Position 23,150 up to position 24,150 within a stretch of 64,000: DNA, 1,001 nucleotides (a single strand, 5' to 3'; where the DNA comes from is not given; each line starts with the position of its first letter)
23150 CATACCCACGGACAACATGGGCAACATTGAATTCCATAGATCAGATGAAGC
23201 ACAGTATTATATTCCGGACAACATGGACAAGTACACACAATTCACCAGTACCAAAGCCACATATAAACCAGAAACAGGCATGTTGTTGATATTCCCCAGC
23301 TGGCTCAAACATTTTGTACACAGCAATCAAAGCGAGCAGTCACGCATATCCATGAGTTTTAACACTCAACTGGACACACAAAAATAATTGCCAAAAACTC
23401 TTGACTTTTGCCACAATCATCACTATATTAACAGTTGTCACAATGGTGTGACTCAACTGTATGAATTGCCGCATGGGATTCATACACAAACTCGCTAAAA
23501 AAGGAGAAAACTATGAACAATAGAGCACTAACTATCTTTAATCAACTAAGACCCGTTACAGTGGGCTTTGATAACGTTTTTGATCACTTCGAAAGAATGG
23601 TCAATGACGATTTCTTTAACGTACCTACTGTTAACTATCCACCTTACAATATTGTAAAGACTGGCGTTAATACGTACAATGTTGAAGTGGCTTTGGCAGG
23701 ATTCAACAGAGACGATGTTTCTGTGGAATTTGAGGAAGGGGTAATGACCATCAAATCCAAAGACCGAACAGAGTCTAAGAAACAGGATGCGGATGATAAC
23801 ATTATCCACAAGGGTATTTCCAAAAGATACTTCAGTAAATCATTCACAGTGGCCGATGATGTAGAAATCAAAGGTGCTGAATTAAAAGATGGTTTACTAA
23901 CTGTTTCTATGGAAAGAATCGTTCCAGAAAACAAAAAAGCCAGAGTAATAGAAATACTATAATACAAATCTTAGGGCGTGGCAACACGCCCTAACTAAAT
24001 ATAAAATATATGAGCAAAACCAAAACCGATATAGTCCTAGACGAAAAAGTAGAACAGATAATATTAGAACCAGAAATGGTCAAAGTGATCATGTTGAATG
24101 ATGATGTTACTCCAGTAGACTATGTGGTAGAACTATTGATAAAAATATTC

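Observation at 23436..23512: Phage-encoded ROSE-type RNA thermometer on hsp20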

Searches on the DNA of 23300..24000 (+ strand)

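Call 4: search_rna_families(source=window, start=23300, end=23650, threshold=evalue, max_evalue=10, show_alignments=5)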
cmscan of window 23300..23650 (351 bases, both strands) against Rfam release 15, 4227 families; matches with E-value up to 10: 5.
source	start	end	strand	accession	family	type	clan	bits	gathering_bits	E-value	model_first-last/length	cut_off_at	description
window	23460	23518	+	RF02523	ROSE_3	Cis-reg; thermoregulator;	-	21.2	43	0.032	1-69/69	no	Repression of heat shock gene expression (ROSE) element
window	23351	23406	-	RF00490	S-element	Cis-reg;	-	17.2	47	2.3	1-67/67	no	S-element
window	23436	23515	+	RF02980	freshwater-2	Cis-reg;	-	15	49.9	7.2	1-84/84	no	freshwater-2 RNA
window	23433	23492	-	RF01290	SNORD10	Gene; snRNA; snoRNA; CD-box;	-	12.2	37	2.8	1-139/139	no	Small nucleolar RNA SNORD10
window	23371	23397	+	RF02248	Six3os1_3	Gene; lncRNA;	-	8.9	40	8.1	42-75/75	no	Six3os1 conserved region 3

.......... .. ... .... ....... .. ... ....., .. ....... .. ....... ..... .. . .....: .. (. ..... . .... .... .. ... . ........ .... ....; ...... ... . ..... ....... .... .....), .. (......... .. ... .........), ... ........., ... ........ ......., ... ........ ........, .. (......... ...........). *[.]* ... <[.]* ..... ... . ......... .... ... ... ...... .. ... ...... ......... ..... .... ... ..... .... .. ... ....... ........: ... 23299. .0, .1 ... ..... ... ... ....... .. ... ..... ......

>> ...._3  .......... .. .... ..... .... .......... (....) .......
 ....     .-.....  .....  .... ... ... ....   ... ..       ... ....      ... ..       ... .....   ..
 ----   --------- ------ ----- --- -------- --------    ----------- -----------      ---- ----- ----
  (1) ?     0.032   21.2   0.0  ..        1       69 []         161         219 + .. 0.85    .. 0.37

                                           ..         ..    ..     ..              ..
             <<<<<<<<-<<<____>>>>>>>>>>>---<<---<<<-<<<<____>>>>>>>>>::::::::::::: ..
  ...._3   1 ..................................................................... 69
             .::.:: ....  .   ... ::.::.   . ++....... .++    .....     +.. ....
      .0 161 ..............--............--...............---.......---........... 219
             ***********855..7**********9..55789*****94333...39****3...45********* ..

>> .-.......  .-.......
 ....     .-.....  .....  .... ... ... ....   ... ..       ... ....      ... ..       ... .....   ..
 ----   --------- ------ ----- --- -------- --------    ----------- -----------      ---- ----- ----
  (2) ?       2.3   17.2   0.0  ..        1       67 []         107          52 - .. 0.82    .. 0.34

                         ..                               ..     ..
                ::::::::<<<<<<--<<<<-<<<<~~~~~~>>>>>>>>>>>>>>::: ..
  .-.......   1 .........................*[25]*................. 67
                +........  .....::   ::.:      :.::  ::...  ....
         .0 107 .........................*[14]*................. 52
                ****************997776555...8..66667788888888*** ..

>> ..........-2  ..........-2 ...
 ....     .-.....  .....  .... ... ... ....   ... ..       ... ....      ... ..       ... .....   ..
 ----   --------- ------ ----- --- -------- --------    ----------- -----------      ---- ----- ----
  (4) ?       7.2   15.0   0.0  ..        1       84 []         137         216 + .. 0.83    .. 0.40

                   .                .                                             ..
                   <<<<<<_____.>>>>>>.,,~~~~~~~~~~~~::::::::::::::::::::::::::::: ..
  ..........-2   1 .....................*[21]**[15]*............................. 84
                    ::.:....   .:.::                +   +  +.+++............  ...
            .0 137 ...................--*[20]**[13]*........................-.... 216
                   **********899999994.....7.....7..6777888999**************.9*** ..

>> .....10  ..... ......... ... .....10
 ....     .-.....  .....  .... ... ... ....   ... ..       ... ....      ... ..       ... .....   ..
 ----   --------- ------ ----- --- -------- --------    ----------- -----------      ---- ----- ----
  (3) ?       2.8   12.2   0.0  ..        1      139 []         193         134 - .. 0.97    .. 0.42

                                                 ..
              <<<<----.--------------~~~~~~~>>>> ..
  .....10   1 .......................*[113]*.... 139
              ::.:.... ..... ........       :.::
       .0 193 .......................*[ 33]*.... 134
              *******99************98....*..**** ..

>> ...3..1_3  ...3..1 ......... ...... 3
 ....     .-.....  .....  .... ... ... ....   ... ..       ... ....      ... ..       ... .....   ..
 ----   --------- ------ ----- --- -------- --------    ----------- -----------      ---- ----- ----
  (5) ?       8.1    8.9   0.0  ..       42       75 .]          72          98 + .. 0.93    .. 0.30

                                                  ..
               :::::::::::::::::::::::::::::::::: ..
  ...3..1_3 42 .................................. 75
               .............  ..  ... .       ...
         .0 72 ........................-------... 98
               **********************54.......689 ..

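Call 7: search_dna_similar(query=window:23300-24000:+, collection=phages, mode=distant, max_rows=40)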
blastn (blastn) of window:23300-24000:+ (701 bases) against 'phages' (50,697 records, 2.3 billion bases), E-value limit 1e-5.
Records with a match: 3; places in all: 3; records where one place covers at least 80% of the query: 0.
Best place of each record, by identity: 60-80% 3.
By first word of the organism name: Pelagibacter 3.
By host as written in the record: Candidatus Pelagibacter ubique HTCC1062 3.
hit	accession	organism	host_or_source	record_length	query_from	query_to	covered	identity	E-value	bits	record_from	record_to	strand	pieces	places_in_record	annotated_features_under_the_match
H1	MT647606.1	Pelagibacter phage Mosig EXVC030M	Candidatus Pelagibacter ubique HTCC1062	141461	197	664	67%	70.5%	7e-52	210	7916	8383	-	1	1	putative small heat shock protein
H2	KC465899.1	Pelagibacter phage HTVC008M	Candidatus Pelagibacter ubique HTCC1062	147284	340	641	43%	70.1%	3e-25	123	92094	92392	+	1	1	heat shock protein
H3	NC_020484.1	Pelagibacter phage HTVC008M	Candidatus Pelagibacter ubique HTCC1062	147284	340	641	43%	70.1%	3e-25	123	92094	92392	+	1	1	Hsp20 heat shock protein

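Call 9: get_annotated_region(hit=H1, flank=2500)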
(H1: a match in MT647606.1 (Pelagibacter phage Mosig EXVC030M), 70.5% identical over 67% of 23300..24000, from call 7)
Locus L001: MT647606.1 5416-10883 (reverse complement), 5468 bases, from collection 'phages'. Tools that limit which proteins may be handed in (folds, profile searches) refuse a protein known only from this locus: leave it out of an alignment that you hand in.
description: Pelagibacter phage Mosig EXVC030M, complete genome.
organism: Pelagibacter phage Mosig EXVC030M (NCBI taxid 2759214)
taxonomy: Viruses; Duplodnaviria; Heunggongvirae; Uroviricota; Caudoviricetes; Kyanoviridae
host: Candidatus Pelagibacter ubique HTCC1062; source: oxygen minimum zone; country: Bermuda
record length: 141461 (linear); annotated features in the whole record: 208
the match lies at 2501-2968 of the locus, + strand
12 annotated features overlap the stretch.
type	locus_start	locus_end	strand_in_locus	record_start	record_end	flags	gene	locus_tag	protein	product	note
CDS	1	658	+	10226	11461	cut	-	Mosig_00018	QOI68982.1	putative AAA family protein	-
CDS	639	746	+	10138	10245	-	-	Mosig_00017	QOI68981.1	hypothetical protein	-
CDS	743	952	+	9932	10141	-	-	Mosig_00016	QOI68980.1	putative 30S ribosomal protein S21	-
CDS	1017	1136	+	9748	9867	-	-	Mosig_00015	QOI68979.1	hypothetical protein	-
CDS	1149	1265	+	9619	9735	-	-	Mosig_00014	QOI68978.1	hypothetical protein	-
CDS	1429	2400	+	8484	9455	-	-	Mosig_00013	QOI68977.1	hypothetical protein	-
CDS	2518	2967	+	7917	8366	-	-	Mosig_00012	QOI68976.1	putative small heat shock protein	putative Small heat shock protein IbpA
CDS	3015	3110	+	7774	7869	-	-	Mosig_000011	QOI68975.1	hypothetical protein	-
CDS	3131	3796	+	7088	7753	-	-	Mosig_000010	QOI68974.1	putative sliding clamp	putative gp45 sliding clamp, C terminal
CDS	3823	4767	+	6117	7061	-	-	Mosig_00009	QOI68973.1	putative AAA family ATPase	-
CDS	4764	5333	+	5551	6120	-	-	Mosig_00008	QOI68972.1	putative Fe2OG dioxygenase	-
CDS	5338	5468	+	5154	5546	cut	-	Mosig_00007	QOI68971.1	putative DNA polymerase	-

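Call 10: get_annotated_region(hit=H2, flank=2500)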
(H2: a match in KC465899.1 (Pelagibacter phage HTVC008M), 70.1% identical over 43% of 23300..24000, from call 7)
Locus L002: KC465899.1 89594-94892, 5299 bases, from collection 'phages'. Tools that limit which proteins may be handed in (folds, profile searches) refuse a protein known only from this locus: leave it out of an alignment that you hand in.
description: Pelagibacter phage HTVC008M, complete genome.
organism: Pelagibacter phage HTVC008M (NCBI taxid 1283076)
taxonomy: Viruses; Duplodnaviria; Heunggongvirae; Uroviricota; Caudoviricetes; Kyanoviridae
host: Candidatus Pelagibacter ubique HTCC1062; source: -; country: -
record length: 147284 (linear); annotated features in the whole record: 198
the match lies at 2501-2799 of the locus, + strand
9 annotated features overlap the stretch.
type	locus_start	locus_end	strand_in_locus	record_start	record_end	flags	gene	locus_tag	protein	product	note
CDS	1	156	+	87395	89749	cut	-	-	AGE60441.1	peptidase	-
CDS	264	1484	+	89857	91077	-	-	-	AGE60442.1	cobalt chelatase subunit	CobS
CDS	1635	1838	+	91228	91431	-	-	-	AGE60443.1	30S ribosomal protein S21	-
CDS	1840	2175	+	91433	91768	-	-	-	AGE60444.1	hypothetical protein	-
CDS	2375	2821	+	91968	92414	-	-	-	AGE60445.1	heat shock protein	-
CDS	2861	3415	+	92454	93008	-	-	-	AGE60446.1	putative 2OG-Fe(II) oxygenase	-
CDS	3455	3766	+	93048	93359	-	-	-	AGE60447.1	hypothetical protein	-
CDS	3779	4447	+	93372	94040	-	-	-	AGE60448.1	sliding clamp DNA polymerase accessory protein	-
CDS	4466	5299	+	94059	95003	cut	-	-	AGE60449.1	sliding clamp loader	-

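Call 22: build_rna_model(alignment_id=A2, structure=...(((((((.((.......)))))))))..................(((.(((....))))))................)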
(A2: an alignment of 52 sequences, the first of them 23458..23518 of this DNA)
Model R1 built from alignment A2 (52 sequences, 80 columns); structure: as given.
model positions 67; base pairs 14; branch points 1; effective number of sequences 7.72; information 0.838 bits per position. Calibrated on 0.2 Mb of random sequence (short: E-values are rough).
structure used (alignment columns):
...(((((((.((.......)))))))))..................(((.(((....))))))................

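Call 25: search_with_rna_model(model_id=R1, sources=[window, L001, L002, L003, L004, L005, L006, L007, L008, L009, L010, L011, L012, L013, L014, L015, L016, L017, L018, L019, L020, L021, L022, L023, L024, L025, L026, L027, L028, L029, L030, L031, L032, L033, L034, L035, L036, L037, L038, L039, L040, L041, L042, L043, L044, L045, L046, L047, L048, L049, L050, L051, L052, L053, L054, L055, L056, L057, L058, L059, L060, L061, L062, L063, L064, L065, L066, L067, L068, L069, L070, L071, L072, L073, L074, L075, L076, L077, L078, L079, L080, L081, L082], make_alignment=true, max_evalue=1, show_alignments=2)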
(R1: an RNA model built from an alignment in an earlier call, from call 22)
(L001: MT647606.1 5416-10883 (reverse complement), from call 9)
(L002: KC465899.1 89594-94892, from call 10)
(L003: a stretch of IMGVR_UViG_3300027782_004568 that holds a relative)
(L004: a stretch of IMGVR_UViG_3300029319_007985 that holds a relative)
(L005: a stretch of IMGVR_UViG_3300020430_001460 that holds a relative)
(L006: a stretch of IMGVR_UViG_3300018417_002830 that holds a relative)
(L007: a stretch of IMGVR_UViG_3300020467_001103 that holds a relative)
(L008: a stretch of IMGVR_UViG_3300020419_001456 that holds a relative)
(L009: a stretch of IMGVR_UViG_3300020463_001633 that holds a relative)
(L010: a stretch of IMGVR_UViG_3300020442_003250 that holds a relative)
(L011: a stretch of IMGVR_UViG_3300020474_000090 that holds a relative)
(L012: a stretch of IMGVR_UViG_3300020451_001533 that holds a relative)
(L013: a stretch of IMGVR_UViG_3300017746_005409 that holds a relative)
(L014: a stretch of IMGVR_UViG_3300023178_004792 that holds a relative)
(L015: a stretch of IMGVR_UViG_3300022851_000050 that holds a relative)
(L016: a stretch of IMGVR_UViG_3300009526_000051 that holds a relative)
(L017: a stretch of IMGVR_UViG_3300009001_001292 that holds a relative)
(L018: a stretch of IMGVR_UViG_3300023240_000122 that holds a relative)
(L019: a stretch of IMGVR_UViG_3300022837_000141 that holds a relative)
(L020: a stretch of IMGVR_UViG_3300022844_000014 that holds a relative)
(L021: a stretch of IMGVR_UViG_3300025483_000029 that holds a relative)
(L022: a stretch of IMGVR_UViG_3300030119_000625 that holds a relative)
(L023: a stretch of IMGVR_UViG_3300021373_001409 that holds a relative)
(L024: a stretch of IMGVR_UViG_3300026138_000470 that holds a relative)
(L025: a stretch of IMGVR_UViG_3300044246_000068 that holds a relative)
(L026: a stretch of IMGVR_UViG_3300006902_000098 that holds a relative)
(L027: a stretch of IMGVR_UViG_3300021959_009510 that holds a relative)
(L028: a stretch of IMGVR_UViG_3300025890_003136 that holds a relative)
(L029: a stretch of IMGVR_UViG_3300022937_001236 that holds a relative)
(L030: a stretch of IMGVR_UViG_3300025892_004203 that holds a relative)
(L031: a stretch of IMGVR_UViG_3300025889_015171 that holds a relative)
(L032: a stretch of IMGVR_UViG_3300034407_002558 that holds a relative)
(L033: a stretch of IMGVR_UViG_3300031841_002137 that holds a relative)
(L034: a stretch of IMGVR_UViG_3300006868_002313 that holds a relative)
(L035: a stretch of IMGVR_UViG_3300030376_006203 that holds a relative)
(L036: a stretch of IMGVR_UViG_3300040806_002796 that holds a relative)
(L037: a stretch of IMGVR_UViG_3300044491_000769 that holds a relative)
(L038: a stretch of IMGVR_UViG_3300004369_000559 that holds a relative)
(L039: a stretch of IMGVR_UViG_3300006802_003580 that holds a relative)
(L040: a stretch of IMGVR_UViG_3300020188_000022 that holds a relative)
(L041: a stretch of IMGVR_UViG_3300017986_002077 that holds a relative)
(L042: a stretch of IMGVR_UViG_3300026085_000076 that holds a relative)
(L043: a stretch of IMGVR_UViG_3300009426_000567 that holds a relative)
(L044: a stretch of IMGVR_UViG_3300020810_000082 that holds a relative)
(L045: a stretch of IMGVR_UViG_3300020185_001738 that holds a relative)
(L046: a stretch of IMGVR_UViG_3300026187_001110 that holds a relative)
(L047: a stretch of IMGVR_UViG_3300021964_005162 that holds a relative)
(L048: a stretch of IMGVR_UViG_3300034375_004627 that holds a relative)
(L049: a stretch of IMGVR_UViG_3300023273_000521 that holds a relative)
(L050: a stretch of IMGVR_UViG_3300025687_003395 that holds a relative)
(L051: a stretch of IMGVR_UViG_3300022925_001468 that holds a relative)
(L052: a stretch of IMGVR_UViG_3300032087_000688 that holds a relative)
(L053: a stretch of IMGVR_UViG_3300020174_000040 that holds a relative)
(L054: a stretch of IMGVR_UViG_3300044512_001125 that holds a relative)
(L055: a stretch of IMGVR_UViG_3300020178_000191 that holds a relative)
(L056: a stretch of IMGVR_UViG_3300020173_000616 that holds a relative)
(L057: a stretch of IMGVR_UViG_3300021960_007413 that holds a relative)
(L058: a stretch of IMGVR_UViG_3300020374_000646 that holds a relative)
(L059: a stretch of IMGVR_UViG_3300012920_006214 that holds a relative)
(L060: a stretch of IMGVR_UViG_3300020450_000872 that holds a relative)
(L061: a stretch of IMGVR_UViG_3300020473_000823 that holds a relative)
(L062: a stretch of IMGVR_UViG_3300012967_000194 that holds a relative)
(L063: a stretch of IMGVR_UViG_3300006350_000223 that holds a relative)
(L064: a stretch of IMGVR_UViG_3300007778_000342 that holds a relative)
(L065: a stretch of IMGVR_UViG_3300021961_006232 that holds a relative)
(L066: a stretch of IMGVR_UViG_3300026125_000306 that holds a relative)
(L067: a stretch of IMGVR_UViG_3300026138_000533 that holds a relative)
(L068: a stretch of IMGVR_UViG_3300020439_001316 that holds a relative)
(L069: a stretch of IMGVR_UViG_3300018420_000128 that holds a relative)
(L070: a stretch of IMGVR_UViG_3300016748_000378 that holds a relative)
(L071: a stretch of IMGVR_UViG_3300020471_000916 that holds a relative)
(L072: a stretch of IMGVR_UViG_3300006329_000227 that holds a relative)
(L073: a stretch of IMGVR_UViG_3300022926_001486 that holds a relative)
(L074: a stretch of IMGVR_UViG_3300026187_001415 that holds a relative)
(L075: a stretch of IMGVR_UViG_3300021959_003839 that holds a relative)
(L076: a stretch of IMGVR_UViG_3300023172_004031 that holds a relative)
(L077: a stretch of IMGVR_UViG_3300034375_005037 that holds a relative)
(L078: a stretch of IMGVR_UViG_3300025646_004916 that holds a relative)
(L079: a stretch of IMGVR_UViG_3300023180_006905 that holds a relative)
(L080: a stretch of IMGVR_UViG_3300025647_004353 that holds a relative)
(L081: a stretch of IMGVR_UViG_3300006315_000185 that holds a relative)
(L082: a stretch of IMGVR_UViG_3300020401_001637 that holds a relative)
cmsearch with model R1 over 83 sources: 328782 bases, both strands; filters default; matches with E-value up to 1: 89.
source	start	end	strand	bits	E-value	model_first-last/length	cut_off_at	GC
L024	1441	1506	+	76.2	4.6e-15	1-67/67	no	0.29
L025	1441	1506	+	76.2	4.6e-15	1-67/67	no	0.29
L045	951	1016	+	76.2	4.6e-15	1-67/67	no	0.29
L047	1338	1403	+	75.3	7.7e-15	1-67/67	no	0.29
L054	609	674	+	74.8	9.9e-15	1-67/67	no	0.29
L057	839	904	+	74.8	9.9e-15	1-67/67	no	0.29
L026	1433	1506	+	74.2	1.4e-14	1-67/67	no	0.27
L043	1441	1506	+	74.1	1.5e-14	1-67/67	no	0.3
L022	1440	1506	+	74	1.6e-14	1-67/67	no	0.31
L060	1434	1506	+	71.4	6.6e-14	1-67/67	no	0.34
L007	1434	1500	+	71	8e-14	1-67/67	no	0.33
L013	1440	1506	+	70.5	1.1e-13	1-67/67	no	0.28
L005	1440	1506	+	70.1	1.3e-13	1-67/67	no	0.34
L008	1440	1506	+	70.1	1.3e-13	1-67/67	no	0.34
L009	1440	1506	+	70.1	1.3e-13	1-67/67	no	0.34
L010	1440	1506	+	70.1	1.3e-13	1-67/67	no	0.34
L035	1440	1506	+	70.1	1.3e-13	1-67/67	no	0.34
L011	1434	1500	+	69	2.4e-13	1-67/67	no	0.34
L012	1434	1500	+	69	2.4e-13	1-67/67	no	0.34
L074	1387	1455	+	68.8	2.7e-13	1-67/67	no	0.28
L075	1438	1506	+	68.8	2.7e-13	1-67/67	no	0.28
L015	1441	1506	+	68.1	3.8e-13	1-67/67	no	0.35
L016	1441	1506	+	68.1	3.8e-13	1-67/67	no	0.35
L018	1441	1506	+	68.1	3.8e-13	1-67/67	no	0.35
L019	1441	1506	+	68.1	3.8e-13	1-67/67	no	0.35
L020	1441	1506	+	68.1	3.8e-13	1-67/67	no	0.35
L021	1441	1506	+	68.1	3.8e-13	1-67/67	no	0.35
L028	1443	1506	+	67.3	6.2e-13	1-67/67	no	0.33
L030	1443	1506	+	67.3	6.2e-13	1-67/67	no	0.33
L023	1442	1506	+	67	7e-13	1-67/67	no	0.34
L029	1434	1506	+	66.9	7.6e-13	1-67/67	no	0.32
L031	245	317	+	66.9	7.6e-13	1-67/67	no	0.32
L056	31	99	+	66.9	7.6e-13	1-67/67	no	0.3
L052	1438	1506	+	66.9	7.7e-13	1-67/67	no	0.29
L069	1438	1506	+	66.9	7.7e-13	1-67/67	no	0.29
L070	493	561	+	66.9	7.7e-13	1-67/67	no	0.29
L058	1434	1506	+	66.7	8.4e-13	1-67/67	no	0.34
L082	769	836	+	66.4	9.9e-13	1-67/67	no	0.38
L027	1442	1506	+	66.3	1e-12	1-67/67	no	0.35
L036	1442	1506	+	66.3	1e-12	1-67/67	no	0.35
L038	1437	1500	+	65.8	1.3e-12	1-67/67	no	0.34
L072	1434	1506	+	65.5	1.7e-12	1-67/67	no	0.33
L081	1222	1289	+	65.4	1.7e-12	1-67/67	no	0.34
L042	1438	1506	+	64.9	2.3e-12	1-67/67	no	0.33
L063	337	410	+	64.6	2.6e-12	1-67/67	no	0.32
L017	1441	1506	+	64.5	2.8e-12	1-67/67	no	0.33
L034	1444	1506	+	64.5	2.8e-12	1-67/67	no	0.29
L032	1175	1239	+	64.3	3.2e-12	1-67/67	no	0.34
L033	1442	1506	+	64.3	3.2e-12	1-67/67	no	0.34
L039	1431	1506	+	63.8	4.1e-12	1-67/67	no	0.3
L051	172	244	+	63.7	4.2e-12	1-67/67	no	0.33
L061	1053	1126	+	63.2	5.5e-12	1-67/67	no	0.34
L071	1433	1506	+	63.2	5.6e-12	1-67/67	no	0.3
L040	1445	1506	+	62.2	9.5e-12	1-67/67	no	0.34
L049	1445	1506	+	62.2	9.5e-12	1-67/67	no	0.34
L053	1445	1506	+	62.2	9.5e-12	1-67/67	no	0.34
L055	1445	1506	+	62.2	9.5e-12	1-67/67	no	0.34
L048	1445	1506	+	61.8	1.2e-11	1-67/67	no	0.29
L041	323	384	+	61.3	1.6e-11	1-67/67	no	0.34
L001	2452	2523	+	59.8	3.7e-11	1-67/67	no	0.29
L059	1444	1506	+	59.7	3.8e-11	1-67/67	no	0.33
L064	40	111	+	59.7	3.8e-11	1-67/67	no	0.31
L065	1435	1506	+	59.7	3.8e-11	1-67/67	no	0.31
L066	747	818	+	59.7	3.8e-11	1-67/67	no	0.31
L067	1435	1506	+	59.7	3.8e-11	1-67/67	no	0.31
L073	1435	1506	+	59.7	3.8e-11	1-67/67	no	0.31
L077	1434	1506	+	59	5.5e-11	1-67/67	no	0.32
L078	1434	1506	+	59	5.5e-11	1-67/67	no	0.32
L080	1434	1506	+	59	5.5e-11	1-67/67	no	0.32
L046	1434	1506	+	58.8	6.4e-11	1-67/67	no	0.33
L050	1434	1506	+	58.8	6.4e-11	1-67/67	no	0.33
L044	1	66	+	58.7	6.8e-11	4-67/67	5'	0.3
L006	695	766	+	57.7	1.2e-10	1-67/67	no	0.32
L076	1432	1500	+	56.7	2e-10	1-67/67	no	0.3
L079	1432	1500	+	56.7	2e-10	1-67/67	no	0.3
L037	515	575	+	54.9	5.3e-10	1-67/67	no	0.39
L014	1441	1506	+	51.2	3.9e-09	1-67/67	no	0.33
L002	2305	2380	+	50.3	6.4e-09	1-67/67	no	0.32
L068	1445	1506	+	49.9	8.1e-09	1-67/67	no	0.37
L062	1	57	+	45.5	8.7e-08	13-67/67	5'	0.3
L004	1429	1500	+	42.4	4.9e-07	1-67/67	no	0.38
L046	583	632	+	17.5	0.39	1-67/67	no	0.38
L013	1954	2002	+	16.7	0.59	1-67/67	no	0.43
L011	1957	2007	+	16.2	0.79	1-67/67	no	0.39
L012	1957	2007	+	16.2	0.79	1-67/67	no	0.39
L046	468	535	+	15.9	0.91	1-67/67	no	0.38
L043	553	602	+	15.8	0.94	1-67/67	no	0.42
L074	543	592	+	15.8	0.94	1-67/67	no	0.42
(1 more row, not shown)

Alignment A3: 89 matches aligned to the model, 100 columns, each read 5' to 3' on its own strand. Consensus structure (alignment columns), stored with it:
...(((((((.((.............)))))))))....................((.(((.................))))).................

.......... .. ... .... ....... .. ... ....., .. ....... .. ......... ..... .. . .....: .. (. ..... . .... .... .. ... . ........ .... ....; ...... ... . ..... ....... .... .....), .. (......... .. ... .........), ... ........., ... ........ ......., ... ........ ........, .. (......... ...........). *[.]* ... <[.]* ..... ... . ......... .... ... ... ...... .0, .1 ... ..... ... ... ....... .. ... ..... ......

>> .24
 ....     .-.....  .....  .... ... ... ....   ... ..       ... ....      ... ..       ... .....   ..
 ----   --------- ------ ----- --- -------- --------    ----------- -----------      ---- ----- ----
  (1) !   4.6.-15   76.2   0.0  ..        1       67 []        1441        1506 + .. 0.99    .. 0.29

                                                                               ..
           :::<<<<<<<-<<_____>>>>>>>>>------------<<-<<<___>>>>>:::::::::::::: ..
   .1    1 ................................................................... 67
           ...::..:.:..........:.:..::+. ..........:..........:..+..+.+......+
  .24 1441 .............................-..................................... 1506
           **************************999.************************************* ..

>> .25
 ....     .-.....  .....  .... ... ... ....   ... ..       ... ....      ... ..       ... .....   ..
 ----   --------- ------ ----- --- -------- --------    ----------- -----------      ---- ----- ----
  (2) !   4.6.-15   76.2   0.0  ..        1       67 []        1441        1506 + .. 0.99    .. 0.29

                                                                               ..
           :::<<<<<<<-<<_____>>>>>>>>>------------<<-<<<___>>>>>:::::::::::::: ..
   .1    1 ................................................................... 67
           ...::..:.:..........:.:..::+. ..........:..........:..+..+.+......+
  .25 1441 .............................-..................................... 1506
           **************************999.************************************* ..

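Call 30: build_rna_model(alignment_id=A5, structure=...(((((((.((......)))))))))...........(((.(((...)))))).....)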
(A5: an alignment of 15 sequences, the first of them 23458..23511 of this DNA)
Model R2 built from alignment A5 (15 sequences, 60 columns); structure: as given.
model positions 58; base pairs 15; branch points 1; effective number of sequences 3.04; information 0.961 bits per position. Calibrated on 0.2 Mb of random sequence (short: E-values are rough).
structure used (alignment columns):
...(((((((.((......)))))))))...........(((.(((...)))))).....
